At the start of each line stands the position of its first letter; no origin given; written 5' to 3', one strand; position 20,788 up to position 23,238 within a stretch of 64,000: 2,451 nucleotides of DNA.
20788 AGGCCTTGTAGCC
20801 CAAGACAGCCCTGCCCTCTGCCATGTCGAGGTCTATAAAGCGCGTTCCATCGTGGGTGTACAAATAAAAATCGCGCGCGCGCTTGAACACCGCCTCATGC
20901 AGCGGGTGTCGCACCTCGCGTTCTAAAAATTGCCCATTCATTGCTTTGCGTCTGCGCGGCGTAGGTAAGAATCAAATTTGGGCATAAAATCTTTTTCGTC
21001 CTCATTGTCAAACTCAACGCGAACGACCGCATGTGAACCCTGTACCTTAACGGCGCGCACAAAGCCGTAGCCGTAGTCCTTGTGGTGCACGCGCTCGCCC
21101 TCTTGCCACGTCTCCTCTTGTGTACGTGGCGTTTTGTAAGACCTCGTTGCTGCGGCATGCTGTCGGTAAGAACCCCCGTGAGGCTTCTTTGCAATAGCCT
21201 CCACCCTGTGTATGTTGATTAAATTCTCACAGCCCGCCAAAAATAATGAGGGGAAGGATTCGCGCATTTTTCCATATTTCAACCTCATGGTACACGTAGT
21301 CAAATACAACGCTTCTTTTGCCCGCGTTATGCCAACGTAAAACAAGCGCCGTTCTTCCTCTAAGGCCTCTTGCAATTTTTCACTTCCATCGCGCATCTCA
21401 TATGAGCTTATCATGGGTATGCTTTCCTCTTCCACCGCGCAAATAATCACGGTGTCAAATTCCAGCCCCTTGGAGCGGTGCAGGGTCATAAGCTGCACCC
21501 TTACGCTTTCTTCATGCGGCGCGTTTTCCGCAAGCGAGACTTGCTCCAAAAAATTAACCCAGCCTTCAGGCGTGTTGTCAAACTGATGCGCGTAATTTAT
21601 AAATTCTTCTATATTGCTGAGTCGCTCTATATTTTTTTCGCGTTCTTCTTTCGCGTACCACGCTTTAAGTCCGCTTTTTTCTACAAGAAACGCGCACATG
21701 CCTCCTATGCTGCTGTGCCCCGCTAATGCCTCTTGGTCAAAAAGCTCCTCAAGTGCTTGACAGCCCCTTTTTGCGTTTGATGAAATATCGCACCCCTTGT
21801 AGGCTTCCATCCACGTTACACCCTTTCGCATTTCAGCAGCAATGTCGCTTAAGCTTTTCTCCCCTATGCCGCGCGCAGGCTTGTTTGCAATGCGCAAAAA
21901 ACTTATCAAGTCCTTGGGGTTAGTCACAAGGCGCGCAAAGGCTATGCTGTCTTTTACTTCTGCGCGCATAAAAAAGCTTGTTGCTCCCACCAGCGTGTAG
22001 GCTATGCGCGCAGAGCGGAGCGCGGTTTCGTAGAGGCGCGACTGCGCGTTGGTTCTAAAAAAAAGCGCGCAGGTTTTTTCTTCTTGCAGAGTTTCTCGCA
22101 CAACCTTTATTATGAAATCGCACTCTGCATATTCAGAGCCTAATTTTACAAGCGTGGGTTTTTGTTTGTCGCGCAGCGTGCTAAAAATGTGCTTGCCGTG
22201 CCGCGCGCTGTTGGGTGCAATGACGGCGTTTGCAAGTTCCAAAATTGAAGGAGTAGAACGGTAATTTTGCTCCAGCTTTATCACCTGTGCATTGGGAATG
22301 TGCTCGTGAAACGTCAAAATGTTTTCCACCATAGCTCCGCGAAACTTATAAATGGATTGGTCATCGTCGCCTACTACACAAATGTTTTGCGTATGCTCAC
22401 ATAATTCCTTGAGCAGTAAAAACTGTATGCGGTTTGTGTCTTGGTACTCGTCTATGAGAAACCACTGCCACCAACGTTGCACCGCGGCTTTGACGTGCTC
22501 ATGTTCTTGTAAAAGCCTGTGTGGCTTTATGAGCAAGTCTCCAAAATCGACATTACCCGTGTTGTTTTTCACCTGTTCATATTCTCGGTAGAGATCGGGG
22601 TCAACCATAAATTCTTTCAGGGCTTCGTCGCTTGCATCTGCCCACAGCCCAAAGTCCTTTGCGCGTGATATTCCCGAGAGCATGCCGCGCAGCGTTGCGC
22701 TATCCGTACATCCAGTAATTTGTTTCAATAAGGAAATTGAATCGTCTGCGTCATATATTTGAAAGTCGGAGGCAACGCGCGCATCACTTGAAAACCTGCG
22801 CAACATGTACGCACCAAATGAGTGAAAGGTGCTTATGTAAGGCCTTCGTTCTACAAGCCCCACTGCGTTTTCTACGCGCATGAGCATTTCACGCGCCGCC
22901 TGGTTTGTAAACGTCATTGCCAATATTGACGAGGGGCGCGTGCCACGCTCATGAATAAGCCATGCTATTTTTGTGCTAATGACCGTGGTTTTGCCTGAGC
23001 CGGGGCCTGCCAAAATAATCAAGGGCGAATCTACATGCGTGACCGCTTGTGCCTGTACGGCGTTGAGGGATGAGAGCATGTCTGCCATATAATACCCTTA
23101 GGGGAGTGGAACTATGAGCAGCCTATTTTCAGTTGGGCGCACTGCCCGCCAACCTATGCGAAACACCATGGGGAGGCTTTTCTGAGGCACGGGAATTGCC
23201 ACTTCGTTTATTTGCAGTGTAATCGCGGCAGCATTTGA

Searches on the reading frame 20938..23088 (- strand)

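Call 56: search_protein_families(library=ncbifam, proteins=[window:20938-23088:-], max_evalue=0.001)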
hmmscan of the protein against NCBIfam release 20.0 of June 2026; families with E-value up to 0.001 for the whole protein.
window:20938-23088:- (716 aa): 19 families
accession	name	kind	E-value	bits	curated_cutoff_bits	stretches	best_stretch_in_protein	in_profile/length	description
TIGR01073.1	pcrA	equivalog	9.2e-168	559.8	911.2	1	4-705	1-721/725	DNA helicase PcrA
NF008743.0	PRK11773.1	equivalog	1.7e-155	519.3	965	1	2-702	4-711/720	DNA helicase II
TIGR01075.1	uvrD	equivalog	8.7e-146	487.1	1144.45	1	4-704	1-710/715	DNA helicase II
TIGR01074.1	rep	equivalog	3e-138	462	951.45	1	8-618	2-631/668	DNA helicase Rep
NF008172.0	PRK10919.1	equivalog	1.3e-108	364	1168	1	8-618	3-631/673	DNA helicase Rep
NF008276.0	PRK11054.1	equivalog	4.8e-51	174.1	543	3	165-318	394-543/684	DNA helicase IV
TIGR00609.1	recB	equivalog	6.3e-40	137.2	696.05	2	168-310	331-477/1175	exodeoxyribonuclease V subunit beta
TIGR02785.1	addA_Gpos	equivalog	1.2e-37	129.4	707.65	3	165-289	343-479/1234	helicase-exonuclease AddAB subunit AddA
TIGR02784.1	addA_alphas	equivalog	5e-36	124.5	860.75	4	161-300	342-503/1138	double-strand break repair helicase AddA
NF010485.0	PRK13909.1-2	equivalog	1.5e-33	116.1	650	3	170-290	292-424/909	RecB-like helicase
NF010487.0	PRK13909.1-4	equivalog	7.4e-29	100.6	759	3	174-318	292-451/924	RecB-like helicase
NF041464.1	HelD_BACSU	equivalog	3.4e-17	61.6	419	1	208-367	548-702/779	RNA polymerase recycling motor HelD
NF010486.0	PRK13909.1-3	equivalog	2.5e-14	52.3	1109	2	206-290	330-423/921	RecB-like helicase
NF008128.0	PRK10876.1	equivalog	3.4e-14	51.5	1697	1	171-290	340-461/1181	exodeoxyribonuclease V subunit beta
NF010484.0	PRK13909.1-1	equivalog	1.5e-13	49.4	1074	1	25-75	10-59/945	RecB-like helicase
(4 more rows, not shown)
